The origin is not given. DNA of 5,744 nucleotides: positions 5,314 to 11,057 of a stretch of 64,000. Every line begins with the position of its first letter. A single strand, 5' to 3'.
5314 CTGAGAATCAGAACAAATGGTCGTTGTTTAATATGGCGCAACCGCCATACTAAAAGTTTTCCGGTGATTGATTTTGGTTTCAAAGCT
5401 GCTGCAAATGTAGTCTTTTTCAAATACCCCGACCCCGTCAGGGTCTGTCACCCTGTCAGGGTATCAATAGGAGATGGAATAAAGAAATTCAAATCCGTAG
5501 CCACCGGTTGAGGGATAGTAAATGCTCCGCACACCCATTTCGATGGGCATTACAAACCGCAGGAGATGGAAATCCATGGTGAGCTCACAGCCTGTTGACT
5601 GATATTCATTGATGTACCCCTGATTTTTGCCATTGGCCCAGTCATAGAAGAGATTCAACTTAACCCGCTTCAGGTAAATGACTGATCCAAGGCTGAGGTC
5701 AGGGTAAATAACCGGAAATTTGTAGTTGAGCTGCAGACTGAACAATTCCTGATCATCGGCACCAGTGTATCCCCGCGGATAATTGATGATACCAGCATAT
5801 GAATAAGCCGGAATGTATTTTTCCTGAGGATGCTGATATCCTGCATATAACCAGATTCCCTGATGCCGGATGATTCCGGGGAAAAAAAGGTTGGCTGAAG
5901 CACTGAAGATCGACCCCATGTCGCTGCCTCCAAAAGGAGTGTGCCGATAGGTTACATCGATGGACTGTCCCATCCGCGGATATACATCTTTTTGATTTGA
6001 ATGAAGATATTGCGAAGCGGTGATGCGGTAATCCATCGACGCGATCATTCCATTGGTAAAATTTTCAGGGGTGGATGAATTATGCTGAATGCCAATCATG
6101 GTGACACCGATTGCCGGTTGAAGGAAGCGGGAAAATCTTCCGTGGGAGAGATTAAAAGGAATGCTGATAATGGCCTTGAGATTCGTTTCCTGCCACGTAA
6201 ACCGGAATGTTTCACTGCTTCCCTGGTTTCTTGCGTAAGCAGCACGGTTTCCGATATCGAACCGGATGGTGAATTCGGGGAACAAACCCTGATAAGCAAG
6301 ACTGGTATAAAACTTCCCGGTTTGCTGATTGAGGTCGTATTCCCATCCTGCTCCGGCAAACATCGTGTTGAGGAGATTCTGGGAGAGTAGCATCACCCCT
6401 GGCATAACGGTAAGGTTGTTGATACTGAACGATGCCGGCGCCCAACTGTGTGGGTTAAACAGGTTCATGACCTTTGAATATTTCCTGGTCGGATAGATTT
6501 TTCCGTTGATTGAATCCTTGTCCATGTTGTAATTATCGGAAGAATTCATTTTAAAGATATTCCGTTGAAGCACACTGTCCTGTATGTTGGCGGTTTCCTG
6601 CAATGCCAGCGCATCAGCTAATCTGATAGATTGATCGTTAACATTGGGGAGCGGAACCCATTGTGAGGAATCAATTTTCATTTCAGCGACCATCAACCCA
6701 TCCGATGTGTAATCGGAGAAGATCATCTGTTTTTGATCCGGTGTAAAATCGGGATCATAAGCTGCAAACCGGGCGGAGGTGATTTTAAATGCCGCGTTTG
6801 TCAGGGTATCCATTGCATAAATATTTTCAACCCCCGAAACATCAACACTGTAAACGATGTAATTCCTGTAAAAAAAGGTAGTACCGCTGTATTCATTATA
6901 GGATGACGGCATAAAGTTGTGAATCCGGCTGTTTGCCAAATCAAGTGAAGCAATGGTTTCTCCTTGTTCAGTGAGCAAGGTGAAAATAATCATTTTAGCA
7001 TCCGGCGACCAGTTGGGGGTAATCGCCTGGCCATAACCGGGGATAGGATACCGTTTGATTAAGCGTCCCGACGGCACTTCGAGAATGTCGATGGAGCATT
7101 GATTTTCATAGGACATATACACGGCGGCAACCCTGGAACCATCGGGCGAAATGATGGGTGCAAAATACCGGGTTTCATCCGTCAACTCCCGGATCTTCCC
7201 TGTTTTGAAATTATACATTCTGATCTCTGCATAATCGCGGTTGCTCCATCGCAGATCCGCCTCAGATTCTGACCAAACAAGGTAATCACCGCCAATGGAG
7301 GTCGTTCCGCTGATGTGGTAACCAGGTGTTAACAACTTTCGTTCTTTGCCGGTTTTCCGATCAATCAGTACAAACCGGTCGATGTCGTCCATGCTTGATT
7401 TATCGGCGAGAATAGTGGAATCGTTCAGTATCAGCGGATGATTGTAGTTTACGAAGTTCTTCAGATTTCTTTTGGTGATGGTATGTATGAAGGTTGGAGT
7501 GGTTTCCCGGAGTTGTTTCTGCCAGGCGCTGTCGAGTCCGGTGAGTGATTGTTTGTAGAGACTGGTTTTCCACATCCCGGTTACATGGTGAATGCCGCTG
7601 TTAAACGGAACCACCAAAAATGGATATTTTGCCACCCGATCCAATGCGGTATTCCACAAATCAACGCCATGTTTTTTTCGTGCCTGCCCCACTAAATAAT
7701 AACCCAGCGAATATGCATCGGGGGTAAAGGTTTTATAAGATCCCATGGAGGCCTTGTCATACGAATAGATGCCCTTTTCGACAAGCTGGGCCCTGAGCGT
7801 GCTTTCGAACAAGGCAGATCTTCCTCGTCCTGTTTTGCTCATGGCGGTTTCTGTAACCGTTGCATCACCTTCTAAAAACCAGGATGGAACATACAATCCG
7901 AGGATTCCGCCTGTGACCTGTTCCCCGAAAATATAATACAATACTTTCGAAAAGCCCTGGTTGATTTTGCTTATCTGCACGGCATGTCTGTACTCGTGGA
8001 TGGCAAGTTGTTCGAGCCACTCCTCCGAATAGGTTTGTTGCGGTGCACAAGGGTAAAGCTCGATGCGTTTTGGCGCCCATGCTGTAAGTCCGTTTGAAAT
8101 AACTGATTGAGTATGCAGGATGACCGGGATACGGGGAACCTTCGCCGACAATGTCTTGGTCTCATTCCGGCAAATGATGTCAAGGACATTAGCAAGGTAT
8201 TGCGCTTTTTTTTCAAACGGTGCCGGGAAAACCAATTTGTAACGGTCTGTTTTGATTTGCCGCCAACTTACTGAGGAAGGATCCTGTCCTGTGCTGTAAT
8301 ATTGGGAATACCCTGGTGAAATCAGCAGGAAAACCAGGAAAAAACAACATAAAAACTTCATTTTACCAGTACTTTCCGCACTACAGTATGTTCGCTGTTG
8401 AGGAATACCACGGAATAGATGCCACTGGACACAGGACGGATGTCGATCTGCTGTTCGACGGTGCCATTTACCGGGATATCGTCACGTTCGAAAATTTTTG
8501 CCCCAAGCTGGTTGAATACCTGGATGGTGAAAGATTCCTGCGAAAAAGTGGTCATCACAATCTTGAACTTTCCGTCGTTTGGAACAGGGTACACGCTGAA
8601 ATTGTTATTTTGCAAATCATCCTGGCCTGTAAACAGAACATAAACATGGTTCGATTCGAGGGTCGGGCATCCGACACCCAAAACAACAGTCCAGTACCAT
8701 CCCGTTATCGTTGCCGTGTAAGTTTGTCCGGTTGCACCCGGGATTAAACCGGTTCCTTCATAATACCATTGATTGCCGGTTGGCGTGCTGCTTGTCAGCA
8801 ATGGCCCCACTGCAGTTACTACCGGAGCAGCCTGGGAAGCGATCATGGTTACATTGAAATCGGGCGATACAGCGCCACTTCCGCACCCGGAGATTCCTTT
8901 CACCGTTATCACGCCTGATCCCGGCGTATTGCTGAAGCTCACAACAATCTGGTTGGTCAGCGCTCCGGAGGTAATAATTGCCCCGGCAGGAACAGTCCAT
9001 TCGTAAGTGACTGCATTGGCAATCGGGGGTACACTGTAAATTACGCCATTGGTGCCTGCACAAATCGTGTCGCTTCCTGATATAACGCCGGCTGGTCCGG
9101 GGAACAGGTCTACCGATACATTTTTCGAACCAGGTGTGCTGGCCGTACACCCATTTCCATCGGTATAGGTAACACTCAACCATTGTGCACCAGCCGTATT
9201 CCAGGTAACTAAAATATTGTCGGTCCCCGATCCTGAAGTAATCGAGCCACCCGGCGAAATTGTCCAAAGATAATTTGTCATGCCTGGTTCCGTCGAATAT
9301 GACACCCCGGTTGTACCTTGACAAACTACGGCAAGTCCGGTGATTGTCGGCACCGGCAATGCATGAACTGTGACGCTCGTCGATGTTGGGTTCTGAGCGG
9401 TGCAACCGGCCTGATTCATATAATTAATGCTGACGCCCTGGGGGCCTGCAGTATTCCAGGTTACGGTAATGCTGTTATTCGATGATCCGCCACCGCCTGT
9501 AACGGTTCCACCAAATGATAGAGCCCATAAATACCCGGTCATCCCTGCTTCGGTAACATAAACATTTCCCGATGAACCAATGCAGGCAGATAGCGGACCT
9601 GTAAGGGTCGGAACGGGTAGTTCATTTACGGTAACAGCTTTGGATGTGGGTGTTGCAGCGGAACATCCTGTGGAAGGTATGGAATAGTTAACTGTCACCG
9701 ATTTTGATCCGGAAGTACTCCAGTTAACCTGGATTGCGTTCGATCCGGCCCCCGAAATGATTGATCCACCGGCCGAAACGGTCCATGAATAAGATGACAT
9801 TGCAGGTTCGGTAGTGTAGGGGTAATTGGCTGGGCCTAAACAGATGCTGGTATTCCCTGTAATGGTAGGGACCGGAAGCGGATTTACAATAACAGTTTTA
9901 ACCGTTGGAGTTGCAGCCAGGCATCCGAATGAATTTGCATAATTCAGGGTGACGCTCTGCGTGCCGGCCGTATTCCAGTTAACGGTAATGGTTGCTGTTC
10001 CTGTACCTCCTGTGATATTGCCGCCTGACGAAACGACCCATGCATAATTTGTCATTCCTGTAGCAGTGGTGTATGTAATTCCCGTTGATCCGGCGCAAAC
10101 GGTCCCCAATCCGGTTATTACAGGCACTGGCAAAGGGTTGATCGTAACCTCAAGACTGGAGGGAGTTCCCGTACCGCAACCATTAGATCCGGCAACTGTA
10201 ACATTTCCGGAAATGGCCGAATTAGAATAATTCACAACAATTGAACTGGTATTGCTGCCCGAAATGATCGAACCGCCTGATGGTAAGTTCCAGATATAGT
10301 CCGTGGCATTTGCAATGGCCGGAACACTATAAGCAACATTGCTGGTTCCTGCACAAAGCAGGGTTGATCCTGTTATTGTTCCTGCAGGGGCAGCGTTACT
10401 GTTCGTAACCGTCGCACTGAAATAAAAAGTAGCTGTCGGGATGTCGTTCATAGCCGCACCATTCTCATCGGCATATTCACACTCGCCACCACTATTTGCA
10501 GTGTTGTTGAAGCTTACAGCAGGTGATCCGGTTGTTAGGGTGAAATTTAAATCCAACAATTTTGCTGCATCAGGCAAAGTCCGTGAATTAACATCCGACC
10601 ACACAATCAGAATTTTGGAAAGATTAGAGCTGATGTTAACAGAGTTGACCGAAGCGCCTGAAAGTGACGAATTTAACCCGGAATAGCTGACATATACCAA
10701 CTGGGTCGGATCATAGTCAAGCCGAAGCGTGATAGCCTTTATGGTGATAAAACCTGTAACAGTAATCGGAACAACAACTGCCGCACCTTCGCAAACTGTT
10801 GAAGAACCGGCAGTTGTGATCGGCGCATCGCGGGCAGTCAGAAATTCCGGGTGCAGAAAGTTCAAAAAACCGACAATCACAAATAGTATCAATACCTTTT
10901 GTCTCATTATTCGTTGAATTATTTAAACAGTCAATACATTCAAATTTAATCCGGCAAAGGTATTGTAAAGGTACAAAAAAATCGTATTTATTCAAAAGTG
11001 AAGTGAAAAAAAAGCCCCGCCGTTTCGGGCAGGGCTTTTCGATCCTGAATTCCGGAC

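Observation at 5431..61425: Short tandem-repeat arrays sit on gene ends throughout the window, and three unit families recur at distant loci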

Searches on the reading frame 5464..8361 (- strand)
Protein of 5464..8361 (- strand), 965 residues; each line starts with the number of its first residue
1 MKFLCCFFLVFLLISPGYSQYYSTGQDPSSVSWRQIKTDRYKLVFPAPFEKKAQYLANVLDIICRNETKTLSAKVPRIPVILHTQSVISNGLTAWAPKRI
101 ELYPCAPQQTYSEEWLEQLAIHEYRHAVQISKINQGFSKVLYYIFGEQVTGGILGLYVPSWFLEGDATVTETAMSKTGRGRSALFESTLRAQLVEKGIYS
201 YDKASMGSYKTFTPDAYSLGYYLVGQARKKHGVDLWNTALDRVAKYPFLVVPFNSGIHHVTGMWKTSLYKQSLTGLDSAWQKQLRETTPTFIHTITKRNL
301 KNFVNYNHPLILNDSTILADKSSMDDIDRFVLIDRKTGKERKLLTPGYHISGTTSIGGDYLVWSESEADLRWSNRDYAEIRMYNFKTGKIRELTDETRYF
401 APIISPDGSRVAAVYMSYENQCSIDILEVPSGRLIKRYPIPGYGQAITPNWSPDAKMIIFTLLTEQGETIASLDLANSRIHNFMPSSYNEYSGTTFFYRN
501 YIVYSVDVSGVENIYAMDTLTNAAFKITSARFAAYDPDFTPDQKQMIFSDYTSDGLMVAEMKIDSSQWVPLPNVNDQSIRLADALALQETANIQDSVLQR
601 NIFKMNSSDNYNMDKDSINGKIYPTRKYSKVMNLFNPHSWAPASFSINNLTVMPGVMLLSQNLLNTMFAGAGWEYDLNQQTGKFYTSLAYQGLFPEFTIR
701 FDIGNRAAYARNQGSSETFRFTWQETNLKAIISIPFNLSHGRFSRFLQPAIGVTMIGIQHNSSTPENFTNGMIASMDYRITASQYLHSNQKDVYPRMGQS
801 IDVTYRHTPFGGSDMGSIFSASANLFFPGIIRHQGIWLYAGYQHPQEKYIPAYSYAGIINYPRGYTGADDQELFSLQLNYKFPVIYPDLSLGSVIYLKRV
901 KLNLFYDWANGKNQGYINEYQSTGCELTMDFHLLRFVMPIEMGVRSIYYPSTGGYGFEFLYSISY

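Call 15: search_protein_families(library=pfam, proteins=[window:5464-8361:-])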
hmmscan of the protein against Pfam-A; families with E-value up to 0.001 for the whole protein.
window:5464-8361:- (965 aa): 0 families

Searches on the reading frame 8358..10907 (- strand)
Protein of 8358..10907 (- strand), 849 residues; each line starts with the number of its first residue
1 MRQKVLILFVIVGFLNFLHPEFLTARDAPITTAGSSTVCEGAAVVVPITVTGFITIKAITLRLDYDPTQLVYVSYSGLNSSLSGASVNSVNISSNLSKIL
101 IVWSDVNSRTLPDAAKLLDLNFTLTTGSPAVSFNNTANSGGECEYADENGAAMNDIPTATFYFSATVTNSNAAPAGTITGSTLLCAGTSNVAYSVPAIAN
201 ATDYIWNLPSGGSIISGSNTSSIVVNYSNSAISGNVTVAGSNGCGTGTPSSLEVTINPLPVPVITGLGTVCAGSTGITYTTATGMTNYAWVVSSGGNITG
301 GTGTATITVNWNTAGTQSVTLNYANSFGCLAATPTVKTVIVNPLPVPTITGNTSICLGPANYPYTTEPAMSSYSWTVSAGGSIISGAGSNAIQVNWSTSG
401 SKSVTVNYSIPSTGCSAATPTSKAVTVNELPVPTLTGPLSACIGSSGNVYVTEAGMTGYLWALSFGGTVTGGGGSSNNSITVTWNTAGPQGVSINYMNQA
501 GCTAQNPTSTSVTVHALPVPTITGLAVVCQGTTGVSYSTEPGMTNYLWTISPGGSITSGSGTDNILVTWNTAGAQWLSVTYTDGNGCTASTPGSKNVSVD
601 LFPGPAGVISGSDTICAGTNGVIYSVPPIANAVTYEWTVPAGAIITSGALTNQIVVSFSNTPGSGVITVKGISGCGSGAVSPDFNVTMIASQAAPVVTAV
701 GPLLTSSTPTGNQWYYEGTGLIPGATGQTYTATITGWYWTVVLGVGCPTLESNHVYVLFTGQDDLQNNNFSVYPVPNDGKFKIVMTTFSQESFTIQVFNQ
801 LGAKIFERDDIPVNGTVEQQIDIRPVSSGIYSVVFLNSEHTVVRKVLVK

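Call 36: search_protein_families(library=pfam, proteins=[window:8358-10907:-])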
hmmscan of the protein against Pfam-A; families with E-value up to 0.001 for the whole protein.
window:8358-10907:- (849 aa): 3 families
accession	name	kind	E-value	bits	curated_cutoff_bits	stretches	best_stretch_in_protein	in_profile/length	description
PF19408.5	PKD_6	-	1.2e-80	266.3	25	6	173-254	3-82/82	PKD-like domain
PF18962.6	Por_Secre_tail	-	2.2e-10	41.1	27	1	772-848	1-75/75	Secretion system C-terminal sorting domain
PF00963.24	Cohesin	-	2.9e-05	24.7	24.1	1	34-130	6-107/139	Cohesin domain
